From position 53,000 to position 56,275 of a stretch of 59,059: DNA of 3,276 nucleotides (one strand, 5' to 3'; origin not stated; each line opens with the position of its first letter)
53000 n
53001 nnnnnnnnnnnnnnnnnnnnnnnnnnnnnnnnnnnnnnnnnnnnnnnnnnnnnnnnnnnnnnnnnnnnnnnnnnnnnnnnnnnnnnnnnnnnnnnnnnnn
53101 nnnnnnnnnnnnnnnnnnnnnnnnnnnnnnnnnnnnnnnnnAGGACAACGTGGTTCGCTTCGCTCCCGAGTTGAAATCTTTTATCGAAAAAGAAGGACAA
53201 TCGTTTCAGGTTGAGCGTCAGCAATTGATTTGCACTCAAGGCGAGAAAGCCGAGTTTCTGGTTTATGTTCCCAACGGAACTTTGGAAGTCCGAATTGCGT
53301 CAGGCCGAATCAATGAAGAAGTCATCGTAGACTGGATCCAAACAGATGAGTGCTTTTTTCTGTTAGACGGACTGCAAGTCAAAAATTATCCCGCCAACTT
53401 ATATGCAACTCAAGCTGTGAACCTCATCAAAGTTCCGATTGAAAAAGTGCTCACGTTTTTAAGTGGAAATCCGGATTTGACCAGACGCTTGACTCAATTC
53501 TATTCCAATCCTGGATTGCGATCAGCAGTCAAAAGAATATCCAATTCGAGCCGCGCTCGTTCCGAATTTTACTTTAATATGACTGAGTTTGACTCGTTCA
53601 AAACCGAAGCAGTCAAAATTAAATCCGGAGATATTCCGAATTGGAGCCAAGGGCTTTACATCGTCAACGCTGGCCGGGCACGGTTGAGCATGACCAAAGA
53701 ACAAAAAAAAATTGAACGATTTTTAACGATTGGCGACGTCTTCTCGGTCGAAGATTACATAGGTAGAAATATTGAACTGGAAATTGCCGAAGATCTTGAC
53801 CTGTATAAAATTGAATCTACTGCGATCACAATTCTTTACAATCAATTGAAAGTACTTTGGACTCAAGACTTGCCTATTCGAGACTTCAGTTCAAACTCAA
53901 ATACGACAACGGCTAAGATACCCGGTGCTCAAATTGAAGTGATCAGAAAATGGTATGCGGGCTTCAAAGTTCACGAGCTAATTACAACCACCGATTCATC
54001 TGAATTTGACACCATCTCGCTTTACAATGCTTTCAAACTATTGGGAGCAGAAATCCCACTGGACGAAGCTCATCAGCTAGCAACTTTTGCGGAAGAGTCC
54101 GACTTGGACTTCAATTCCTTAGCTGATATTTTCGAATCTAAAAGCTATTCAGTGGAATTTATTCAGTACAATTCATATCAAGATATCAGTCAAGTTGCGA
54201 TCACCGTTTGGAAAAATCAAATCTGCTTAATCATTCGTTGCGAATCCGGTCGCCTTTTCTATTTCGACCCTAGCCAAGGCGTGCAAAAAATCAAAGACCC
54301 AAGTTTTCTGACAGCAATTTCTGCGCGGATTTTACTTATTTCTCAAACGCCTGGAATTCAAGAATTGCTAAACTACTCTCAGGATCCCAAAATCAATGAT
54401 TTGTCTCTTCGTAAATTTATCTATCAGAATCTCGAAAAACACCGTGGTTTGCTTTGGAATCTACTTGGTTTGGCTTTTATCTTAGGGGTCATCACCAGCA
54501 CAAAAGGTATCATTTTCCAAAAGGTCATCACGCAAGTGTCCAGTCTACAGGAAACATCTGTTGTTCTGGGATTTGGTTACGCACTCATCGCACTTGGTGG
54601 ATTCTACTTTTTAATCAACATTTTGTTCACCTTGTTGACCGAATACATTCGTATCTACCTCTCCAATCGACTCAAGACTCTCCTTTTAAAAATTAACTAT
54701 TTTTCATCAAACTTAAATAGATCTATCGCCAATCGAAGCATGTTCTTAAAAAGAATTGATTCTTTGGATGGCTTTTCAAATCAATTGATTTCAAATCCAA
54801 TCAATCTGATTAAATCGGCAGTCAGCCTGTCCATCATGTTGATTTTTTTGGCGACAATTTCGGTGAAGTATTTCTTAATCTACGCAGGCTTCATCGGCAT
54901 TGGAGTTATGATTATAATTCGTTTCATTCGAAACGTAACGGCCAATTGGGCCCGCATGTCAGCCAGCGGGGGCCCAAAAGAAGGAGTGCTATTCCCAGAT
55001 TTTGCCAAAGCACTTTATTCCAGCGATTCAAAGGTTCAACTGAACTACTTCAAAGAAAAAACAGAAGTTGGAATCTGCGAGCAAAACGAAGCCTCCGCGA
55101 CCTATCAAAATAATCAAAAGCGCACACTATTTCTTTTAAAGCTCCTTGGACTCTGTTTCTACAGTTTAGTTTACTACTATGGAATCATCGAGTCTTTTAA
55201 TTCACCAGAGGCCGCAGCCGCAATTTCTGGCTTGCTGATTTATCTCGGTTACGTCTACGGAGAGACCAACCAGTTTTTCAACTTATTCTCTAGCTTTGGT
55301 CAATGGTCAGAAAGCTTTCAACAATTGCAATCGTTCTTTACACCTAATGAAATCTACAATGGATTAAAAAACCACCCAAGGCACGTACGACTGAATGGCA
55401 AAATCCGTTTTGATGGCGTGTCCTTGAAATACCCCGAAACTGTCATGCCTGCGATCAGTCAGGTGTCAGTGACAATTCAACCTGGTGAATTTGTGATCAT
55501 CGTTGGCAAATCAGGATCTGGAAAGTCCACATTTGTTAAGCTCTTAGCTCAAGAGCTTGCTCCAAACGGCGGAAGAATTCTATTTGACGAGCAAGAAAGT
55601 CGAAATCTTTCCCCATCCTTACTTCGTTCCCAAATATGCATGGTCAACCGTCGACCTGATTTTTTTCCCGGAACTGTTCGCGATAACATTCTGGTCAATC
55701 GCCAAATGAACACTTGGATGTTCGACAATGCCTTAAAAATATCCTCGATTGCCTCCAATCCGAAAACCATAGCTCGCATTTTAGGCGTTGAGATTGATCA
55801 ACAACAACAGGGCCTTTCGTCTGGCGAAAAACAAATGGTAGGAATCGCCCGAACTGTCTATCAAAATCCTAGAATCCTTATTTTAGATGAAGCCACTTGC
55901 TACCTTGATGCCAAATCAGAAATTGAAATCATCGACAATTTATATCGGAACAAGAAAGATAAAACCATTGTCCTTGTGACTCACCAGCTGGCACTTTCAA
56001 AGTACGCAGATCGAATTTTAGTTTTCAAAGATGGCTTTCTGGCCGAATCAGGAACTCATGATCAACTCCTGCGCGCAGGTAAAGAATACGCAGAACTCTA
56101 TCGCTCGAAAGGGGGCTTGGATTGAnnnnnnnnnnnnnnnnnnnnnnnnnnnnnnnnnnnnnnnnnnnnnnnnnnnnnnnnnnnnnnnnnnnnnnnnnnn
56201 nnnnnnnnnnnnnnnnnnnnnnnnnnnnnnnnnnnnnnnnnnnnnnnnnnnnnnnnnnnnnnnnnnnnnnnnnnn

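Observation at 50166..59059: T1SS-like exporter whose two different ABC half-transporters both carry tandem N-terminal cNMP-binding-like domains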

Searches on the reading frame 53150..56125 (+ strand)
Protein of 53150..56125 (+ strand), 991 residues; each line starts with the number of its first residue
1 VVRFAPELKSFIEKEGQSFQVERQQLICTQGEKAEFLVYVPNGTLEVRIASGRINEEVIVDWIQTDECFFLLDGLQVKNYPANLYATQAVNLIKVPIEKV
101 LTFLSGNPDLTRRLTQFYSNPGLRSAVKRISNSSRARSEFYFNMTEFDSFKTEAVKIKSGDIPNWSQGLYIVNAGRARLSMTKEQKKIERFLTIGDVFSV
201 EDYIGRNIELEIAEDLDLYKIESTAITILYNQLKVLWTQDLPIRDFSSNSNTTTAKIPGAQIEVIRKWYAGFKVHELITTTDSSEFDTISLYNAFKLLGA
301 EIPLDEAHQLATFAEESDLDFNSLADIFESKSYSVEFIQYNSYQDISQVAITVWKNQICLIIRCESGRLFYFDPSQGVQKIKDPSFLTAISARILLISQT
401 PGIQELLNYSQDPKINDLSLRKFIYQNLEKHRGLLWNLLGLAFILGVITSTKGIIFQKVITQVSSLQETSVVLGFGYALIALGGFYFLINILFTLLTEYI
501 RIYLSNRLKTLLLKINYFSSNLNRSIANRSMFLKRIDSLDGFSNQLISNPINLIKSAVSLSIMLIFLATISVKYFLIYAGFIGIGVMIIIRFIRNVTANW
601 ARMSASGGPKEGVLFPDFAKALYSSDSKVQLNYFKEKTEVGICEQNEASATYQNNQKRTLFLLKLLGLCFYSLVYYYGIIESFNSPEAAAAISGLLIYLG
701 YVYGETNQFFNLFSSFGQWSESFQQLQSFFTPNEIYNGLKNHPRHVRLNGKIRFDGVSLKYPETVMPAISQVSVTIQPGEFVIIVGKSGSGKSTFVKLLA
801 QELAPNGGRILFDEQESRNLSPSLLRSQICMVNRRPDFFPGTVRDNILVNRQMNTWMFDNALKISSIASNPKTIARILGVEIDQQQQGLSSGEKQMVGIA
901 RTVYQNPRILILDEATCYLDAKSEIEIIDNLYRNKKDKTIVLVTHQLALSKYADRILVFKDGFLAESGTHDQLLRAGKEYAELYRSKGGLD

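Call 3: search_protein_families(library=pfam, proteins=[window:53150-56125:+], max_evalue=1)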
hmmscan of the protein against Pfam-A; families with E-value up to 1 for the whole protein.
window:53150-56125:+ (991 aa): 33 families (the best 25 are shown)
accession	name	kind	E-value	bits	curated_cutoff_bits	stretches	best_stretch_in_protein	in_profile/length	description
PF00005.33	ABC_tran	-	1.6e-27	97.2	25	1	770-916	2-136/137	ABC transporter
PF00027.35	cNMP_binding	-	1.8e-08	34.7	27.5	2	20-105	3-87/89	Cyclic nucleotide-binding domain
PF01935.23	DUF87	-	2.1e-05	25.2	23.2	1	784-880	28-103/220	Helicase HerA, central domain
PF13401.12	AAA_22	-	6.1e-05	23.8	27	1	780-919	6-96/130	AAA domain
PF02463.25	SMC_N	-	0.00016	21.6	40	1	780-957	25-209/220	RecF/RecN/SMC N terminal domain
PF13304.12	AAA_21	-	0.00023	21.8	27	1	781-800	1-20/304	AAA domain, putative AbiEii toxin, Type IV TA system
PF06414.18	Zeta_toxin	-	0.00039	20.3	22.3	1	781-823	18-60/199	Zeta toxin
PF25199.1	nSTAND_NTPase5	-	0.0004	20.6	34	1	779-826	41-91/145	Novel STAND NTPase 5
PF07693.20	KAP_NTPase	-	0.0016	18.2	20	1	772-892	15-93/293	KAP family P-loop domain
PF13191.12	AAA_16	-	0.0021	19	32.6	1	778-812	24-57/167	AAA ATPase domain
PF13555.12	AAA_29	-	0.0021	18.2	27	1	772-797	15-40/61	P-loop containing region of AAA domain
PF13173.12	AAA_14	-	0.0031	18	27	1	780-819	3-44/129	AAA domain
PF20720.3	nSTAND3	-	0.0036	17.4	27.2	1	776-808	14-46/155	Novel STAND NTPase 3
PF05729.18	NACHT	-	0.0057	16.9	26.7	1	781-805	2-26/167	NACHT domain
PF01656.29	CbiA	-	0.0071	16.7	25.4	1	782-936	2-70/125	CobQ/CobB/MinD/ParA nucleotide binding domain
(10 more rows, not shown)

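Call 4: search_protein_families(library=ncbifam, proteins=[window:53150-56125:+], max_evalue=1)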
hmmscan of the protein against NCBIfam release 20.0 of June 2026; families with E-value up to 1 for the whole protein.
window:53150-56125:+ (991 aa): 197 families (the best 25 are shown)
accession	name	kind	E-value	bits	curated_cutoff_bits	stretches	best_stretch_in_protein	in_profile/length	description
TIGR03375.1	type_I_sec_LssB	subfamily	2.2e-60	204.7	693.1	1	697-978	411-693/696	type I secretion system permease/ATPase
TIGR01846.1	type_I_sec_HlyB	subfamily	1.1e-58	199.1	725.55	1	319-987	35-692/694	type I secretion system permease/ATPase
TIGR03796.1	NHLM_micro_ABC1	equivalog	5.9e-55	186.7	853.3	2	742-984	468-709/710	NHLP family bacteriocin export ABC transporter peptidase/permease/ATPase subunit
TIGR02203.1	MsbA_lipidA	equivalog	1.6e-53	182.1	602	1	731-985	314-567/572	lipid A export permease/ATP-binding protein MsbA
TIGR00958.1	3a01208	subfamily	1.1e-49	169.3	874.6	1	746-983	473-710/711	antigen peptide transporter 2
NF010178.0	PRK13657.1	equivalog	1.8e-48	165.4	733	1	725-987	305-570/588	glucan ABC transporter ATP-binding protein/ permease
TIGR02204.1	MsbA_rel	hypoth_equivalog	2.4e-48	165.2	780.4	1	734-985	320-573/576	ABC transporter, permease/ATP-binding protein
TIGR02857.1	CydD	equivalog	7.6e-47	160.4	435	1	744-958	316-528/529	thiol reductant ABC exporter subunit CydD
TIGR03797.1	NHLM_micro_ABC2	equivalog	6.2e-46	157.2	709.4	1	434-984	137-682/686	NHLP bacteriocin export ABC transporter permease/ATPase subunit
NF008364.0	PRK11160.1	equivalog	2.4e-45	155.2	630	1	744-985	331-573/575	heme ABC transporter ATP-binding protein/permease CydC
TIGR01193.1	bacteriocin_ABC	subfamily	7.5e-44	150.3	523.85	1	373-985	102-707/708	peptide cleavage/export ABC transporter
NF008381.0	PRK11176.1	equivalog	8e-43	146.7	867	1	747-985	337-577/582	lipid A ABC transporter ATP-binding protein/permease MsbA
NF008379.0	PRK11174.1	equivalog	5.7e-40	137.5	684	1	768-986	365-583/588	heme ABC transporter permease/ATP-binding protein CydD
NF052233.1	CphA_assoc_ABC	equivalog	7.1e-40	137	880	1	743-986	499-742/766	cyanophycin metabolism-associated ABC transporter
NF008056.1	PRK10790.1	equivalog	1.6e-39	135.9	746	1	749-985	338-573/584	SmdB family multidrug efflux ABC transporter permease/ATP-binding protein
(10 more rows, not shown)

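Call 6: search_protein_families(library=pfam, proteins=[window:53150-56125:+], max_evalue=10)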
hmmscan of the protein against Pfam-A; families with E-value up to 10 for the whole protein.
window:53150-56125:+ (991 aa): 33 families (the best 25 are shown)
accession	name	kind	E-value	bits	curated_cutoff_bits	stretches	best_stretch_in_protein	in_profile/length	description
PF00005.33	ABC_tran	-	1.6e-27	97.2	25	1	770-916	2-136/137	ABC transporter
PF00027.35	cNMP_binding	-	1.8e-08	34.7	27.5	2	20-105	3-87/89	Cyclic nucleotide-binding domain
PF01935.23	DUF87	-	2.1e-05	25.2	23.2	1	784-880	28-103/220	Helicase HerA, central domain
PF13401.12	AAA_22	-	6.1e-05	23.8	27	1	780-919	6-96/130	AAA domain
PF02463.25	SMC_N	-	0.00016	21.6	40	1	780-957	25-209/220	RecF/RecN/SMC N terminal domain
PF13304.12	AAA_21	-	0.00023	21.8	27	2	781-800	1-20/304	AAA domain, putative AbiEii toxin, Type IV TA system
PF06414.18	Zeta_toxin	-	0.00039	20.3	22.3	1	781-823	18-60/199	Zeta toxin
PF25199.1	nSTAND_NTPase5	-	0.0004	20.6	34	1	779-826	41-91/145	Novel STAND NTPase 5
PF07693.20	KAP_NTPase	-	0.0016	18.2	20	1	772-892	15-93/293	KAP family P-loop domain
PF13191.12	AAA_16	-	0.0021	19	32.6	1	778-812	24-57/167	AAA ATPase domain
PF13555.12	AAA_29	-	0.0021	18.2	27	1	772-797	15-40/61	P-loop containing region of AAA domain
PF13173.12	AAA_14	-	0.0031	18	27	1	780-819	3-44/129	AAA domain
PF20720.3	nSTAND3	-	0.0036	17.4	27.2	1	776-808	14-46/155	Novel STAND NTPase 3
PF05729.18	NACHT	-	0.0057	16.9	26.7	1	781-805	2-26/167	NACHT domain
PF01656.29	CbiA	-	0.0071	16.7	25.4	1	782-936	2-70/125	CobQ/CobB/MinD/ParA nucleotide binding domain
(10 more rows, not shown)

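Call 7: find_homologous_proteins(query=window:53150-56125:+, max_evalue=1e-10)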
Query window:53150-56125:+ (991 aa): 59 proteins with E <= 1e-10 among 8000 candidates.
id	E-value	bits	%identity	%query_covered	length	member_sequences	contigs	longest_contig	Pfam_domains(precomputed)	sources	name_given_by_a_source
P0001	0.0e+0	2198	100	100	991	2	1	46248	PF01935.24,PF00005.34,PF00027.36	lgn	-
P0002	2.1e-52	196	30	32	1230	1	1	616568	PF09818.16,PF00005.34,PF13555.13,PF13401.13,PF03193.23,PF20703.4,PF02463.26,PF13304.13,PF13191.13,PF00664.29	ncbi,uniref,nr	ncbi:hypothetical protein PENNAL_c0010G10196 [Penicillium nalgiovense]|uniref:Uncharacterized protei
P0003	8.6e-34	135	26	24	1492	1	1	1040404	PF24357.2,PF00005.34,PF13555.13,PF13401.13,PF03193.23,PF02463.26,PF13304.13,PF00664.29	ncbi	ncbi:P-loop containing nucleoside triphosphate hydrolase protein, partial [Cladorrhinum sp. PSN259]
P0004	7.6e-33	132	25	24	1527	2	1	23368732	PF01926.30,PF00005.34,PF13555.13,PF02463.26,PF00664.29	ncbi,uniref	ncbi:putative ABC transporter C family member 15 isoform X2 [Tasmannia lanceolata]|uniref:putative A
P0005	5.5e-32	129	27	23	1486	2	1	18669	PF01926.30,PF00005.34,PF13555.13,PF02463.26,PF00664.29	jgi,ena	-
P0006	5.8e-32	129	32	29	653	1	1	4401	PF00005.34,PF00664.29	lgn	-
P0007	7.3e-32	128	27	27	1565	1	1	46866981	PF01926.30,PF01935.24,PF24357.2,PF00005.34,PF02463.26,PF13191.13,PF00664.29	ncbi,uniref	ncbi:ATP-binding cassette sub-family C member 2 [Odontesthes bonariensis]|uniref:ATP-binding cassett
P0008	1.0e-31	128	32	30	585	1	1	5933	PF00005.34,PF00664.29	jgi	jgi:ATP-binding cassette, subfamily B, bacterial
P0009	1.4e-30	124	25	51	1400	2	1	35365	PF00005.34,PF02463.26,PF00664.29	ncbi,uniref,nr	ncbi:hypothetical protein EVJ58_g6166 [Rhodofomes roseus]|uniref:ATP-binding cassette subfamily C pr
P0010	2.7e-30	123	32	28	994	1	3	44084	PF00005.34,PF03412.22,PF02463.26,PF00027.36,PF00664.29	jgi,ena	-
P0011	4.5e-30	122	33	30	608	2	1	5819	PF00005.34,PF02463.26,PF13304.13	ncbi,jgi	ncbi:MAG TPA: ABC transporter ATP-binding protein [Thermoanaerobaculia bacterium]|jgi:ATP-binding ca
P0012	1.0e-29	121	35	23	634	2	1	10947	PF00005.34,PF02463.26,PF13304.13,PF00664.29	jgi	jgi:ATP-binding cassette subfamily B protein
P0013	1.2e-29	121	26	51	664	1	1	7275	PF00005.34,PF02463.26,PF00664.29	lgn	-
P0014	1.2e-29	121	26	51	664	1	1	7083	PF00005.34,PF02463.26,PF00664.29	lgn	-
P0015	1.4e-29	121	33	28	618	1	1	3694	PF00005.34,PF02463.26,PF13304.13,PF00664.29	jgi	jgi:ATP-binding cassette subfamily B protein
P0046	9.4e-23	98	34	24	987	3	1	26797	PF00005.34,PF02463.26,PF00664.29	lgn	-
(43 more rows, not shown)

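Call 11: find_encoding_contigs(protein=window:53150-56125:+, flank=10000, max_places=6)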
Protein window:53150-56125:+ (991 aa): no gene with exactly this product is on record in the collection.

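Call 12: find_encoding_contigs(protein=P0001, flank=10000, max_places=6)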
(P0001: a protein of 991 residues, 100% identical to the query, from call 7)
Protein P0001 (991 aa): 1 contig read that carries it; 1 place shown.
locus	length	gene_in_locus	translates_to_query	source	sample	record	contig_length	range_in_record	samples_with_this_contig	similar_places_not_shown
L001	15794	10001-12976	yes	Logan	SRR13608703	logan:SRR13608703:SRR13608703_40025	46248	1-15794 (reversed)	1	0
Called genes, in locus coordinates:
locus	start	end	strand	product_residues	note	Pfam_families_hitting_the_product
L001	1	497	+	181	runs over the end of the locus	-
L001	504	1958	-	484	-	PF00270:DEAD, PF04851:ResIII (faint), PF00271:Helicase_C, PF03880:DbpA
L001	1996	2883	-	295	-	PF08239:SH3_3 (weak)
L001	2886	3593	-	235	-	PF00535:Glycos_transf_2, PF13641:Glyco_tranf_2_3 (faint)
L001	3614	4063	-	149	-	-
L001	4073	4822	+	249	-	-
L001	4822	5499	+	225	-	-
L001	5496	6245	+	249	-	-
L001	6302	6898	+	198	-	PF04893:Yip1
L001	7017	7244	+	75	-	-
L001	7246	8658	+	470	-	-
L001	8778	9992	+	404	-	PF26002:Beta-barrel_AprE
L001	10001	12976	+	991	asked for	PF00027:cNMP_binding (faint), PF00005:ABC_tran, PF01935:DUF87 (faint)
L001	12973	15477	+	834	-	PF00664:ABC_membrane, PF00005:ABC_tran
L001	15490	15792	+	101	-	?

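Call 23: search_protein_families(library=ncbifam, proteins=[P0010, P0046], max_evalue=1e-20)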
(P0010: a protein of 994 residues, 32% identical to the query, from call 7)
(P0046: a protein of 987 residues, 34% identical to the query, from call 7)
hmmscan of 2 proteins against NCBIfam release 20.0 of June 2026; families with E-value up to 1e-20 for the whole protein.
P0010 (994 aa): 74 families (the best 25 are shown)
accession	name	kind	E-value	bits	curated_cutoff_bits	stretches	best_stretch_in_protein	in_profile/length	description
TIGR03796.1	NHLM_micro_ABC1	equivalog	1.3e-140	469.9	853.3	1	285-987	3-708/710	NHLP family bacteriocin export ABC transporter peptidase/permease/ATPase subunit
TIGR01846.1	type_I_sec_HlyB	subfamily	2e-140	469.3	725.55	1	299-991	4-692/694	type I secretion system permease/ATPase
TIGR03375.1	type_I_sec_LssB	subfamily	8e-121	404.5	693.1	1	297-980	4-691/696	type I secretion system permease/ATPase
TIGR01193.1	bacteriocin_ABC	subfamily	5.5e-115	385.5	523.85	1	289-988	1-706/708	peptide cleavage/export ABC transporter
TIGR02203.1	MsbA_lipidA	equivalog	6.5e-106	355.1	602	1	445-992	24-570/572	lipid A export permease/ATP-binding protein MsbA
TIGR02204.1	MsbA_rel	hypoth_equivalog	2.5e-104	350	780.4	1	438-992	23-576/576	ABC transporter, permease/ATP-binding protein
TIGR00958.1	3a01208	subfamily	1.9e-99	333.9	874.6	1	447-987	172-710/711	antigen peptide transporter 2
TIGR03797.1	NHLM_micro_ABC2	equivalog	4.6e-91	306.3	709.4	1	431-990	131-684/686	NHLP bacteriocin export ABC transporter permease/ATPase subunit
NF052233.1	CphA_assoc_ABC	equivalog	3.7e-90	303.3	880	1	443-991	191-743/766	cyanophycin metabolism-associated ABC transporter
NF008381.0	PRK11176.1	equivalog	3e-87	293.3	867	1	444-993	32-581/582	lipid A ABC transporter ATP-binding protein/permease MsbA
TIGR01842.1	type_I_sec_PrtD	subfamily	1.6e-86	291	510.15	1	438-979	8-542/544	type I secretion system permease/ATPase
NF045513.1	HepA_fam_ABC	equivalog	6e-86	289.2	725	1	450-987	71-605/610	heterocyst formation ABC transporter subunit HepA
NF010178.0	PRK13657.1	equivalog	5.3e-81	272.8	733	1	428-992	11-571/588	glucan ABC transporter ATP-binding protein/ permease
TIGR02857.1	CydD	equivalog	1.3e-64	219.1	435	1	439-958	6-524/529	thiol reductant ABC exporter subunit CydD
NF045998.1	cleave_ABC_plasm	equivalog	3.7e-63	213.9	500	1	289-954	2-664/673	Mbov_0121 family peptidase domain-containing ABC transporter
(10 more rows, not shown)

P0046 (987 aa): 86 families (the best 25 are shown)
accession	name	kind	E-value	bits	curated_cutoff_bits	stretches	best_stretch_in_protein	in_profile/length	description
TIGR03797.1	NHLM_micro_ABC2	equivalog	4e-234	779.2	709.4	1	296-986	2-686/686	NHLP bacteriocin export ABC transporter permease/ATPase subunit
TIGR03796.1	NHLM_micro_ABC1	equivalog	4.5e-96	322.6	853.3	1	432-981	152-708/710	NHLP family bacteriocin export ABC transporter peptidase/permease/ATPase subunit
TIGR01846.1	type_I_sec_HlyB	subfamily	9.4e-93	311.7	725.55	1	442-985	147-692/694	type I secretion system permease/ATPase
TIGR02203.1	MsbA_lipidA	equivalog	1.7e-80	271.1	602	1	506-985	87-569/572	lipid A export permease/ATP-binding protein MsbA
NF045513.1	HepA_fam_ABC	equivalog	4.4e-79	266.5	725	1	471-979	92-603/610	heterocyst formation ABC transporter subunit HepA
TIGR03375.1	type_I_sec_LssB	subfamily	2.9e-74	250.6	693.1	1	438-973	153-690/696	type I secretion system permease/ATPase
TIGR02204.1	MsbA_rel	hypoth_equivalog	2.8e-72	244.2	780.4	1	433-986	17-576/576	ABC transporter, permease/ATP-binding protein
TIGR00958.1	3a01208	subfamily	1.4e-71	241.7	874.6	1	438-981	165-710/711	antigen peptide transporter 2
TIGR01193.1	bacteriocin_ABC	subfamily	1.2e-70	238.9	523.85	1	439-982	157-706/708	peptide cleavage/export ABC transporter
NF010178.0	PRK13657.1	equivalog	2.5e-60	204.5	733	1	442-985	27-570/588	glucan ABC transporter ATP-binding protein/ permease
NF052233.1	CphA_assoc_ABC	equivalog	7.9e-60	203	880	1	479-985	235-743/766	cyanophycin metabolism-associated ABC transporter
NF008056.1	PRK10790.1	equivalog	1.4e-59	202.1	746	1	433-986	23-576/584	SmdB family multidrug efflux ABC transporter permease/ATP-binding protein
NF008381.0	PRK11176.1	equivalog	2.4e-59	201.2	867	1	507-985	98-579/582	lipid A ABC transporter ATP-binding protein/permease MsbA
TIGR02857.1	CydD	equivalog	5.5e-54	184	435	1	434-957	3-529/529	thiol reductant ABC exporter subunit CydD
TIGR01842.1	type_I_sec_PrtD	subfamily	4.1e-52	177.5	510.15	1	433-970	5-539/544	type I secretion system permease/ATPase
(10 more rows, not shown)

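Call 24: find_encoding_contigs(protein=P0010, flank=10000, max_places=3)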
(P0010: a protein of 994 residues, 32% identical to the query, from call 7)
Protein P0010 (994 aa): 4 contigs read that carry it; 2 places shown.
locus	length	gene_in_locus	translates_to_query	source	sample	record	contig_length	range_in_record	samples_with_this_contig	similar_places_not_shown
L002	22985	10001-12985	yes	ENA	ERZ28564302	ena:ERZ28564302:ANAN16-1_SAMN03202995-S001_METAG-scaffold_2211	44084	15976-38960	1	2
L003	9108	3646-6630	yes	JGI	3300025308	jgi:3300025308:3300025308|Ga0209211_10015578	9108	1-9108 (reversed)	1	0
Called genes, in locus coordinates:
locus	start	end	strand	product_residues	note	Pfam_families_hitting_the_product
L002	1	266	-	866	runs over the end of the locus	PF00515:TPR_1 (faint), PF13176:TPR_7 (faint), PF13181:TPR_8 (faint), PF13424:TPR_12 (faint), PF13431:TPR_17 (faint), PF07719:TPR_2 (faint), PF13371:TPR_9 (faint)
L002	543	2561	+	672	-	PF13510:Fer2_4, PF01946:Thi4 (faint), PF00070:Pyr_redox (faint), PF01134:GIDA (faint), PF07992:Pyr_redox_2, PF12831:FAD_oxidored (weak), PF13450:NAD_binding_8 (weak), PF04324:Fer2_BFD, +2 more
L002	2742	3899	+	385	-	PF00890:FAD_binding_2 (faint), PF01266:DAO, PF01946:Thi4 (weak), PF03486:HI0933_like (faint)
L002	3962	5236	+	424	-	PF02321:OEP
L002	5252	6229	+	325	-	PF25989:YknX_C (faint), PF25997:BSH_YhbJ (faint), PF00364:Biotin_lipoyl (faint), PF25917:BSH_RND, PF25919:BSH_CusB (weak), PF25973:BSH_CzcB, PF25984:BSH_YknX, PF25967:RND-MFP_C, +1 more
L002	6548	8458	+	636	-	PF00005:ABC_tran, PF12704:MacB_PCD, PF02687:FtsX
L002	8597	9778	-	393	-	PF00072:Response_reg, PF00753:Lactamase_B, PF12706:Lactamase_B_2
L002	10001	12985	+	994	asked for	PF00027:cNMP_binding, PF03412:Peptidase_C39, PF00664:ABC_membrane, PF02463:SMC_N (weak), PF00005:ABC_tran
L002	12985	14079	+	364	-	PF26002:Beta-barrel_AprE (weak)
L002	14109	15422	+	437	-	PF02321:OEP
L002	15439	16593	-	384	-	-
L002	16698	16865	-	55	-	-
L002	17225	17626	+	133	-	-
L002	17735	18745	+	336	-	PF01207:Dus, PF01180:DHO_dh, PF00977:His_biosynth (weak)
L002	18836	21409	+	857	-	PF01624:MutS_I, PF05188:MutS_II (weak), PF05192:MutS_III, PF05190:MutS_IV, PF00488:MutS_V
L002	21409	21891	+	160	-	PF12158:DUF3592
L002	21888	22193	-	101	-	PF01909:NTP_transf_2 (weak), PF18765:Polbeta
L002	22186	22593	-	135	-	PF08780:NTase_sub_bind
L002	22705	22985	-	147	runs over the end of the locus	-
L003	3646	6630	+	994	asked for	PF00027:cNMP_binding, PF03412:Peptidase_C39, PF00664:ABC_membrane, PF02463:SMC_N (weak), PF00005:ABC_tran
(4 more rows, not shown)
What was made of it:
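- A 2x cNMP-C39-ABC gene sits next to HlyD-like and OEP genes in L002 (call 24).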
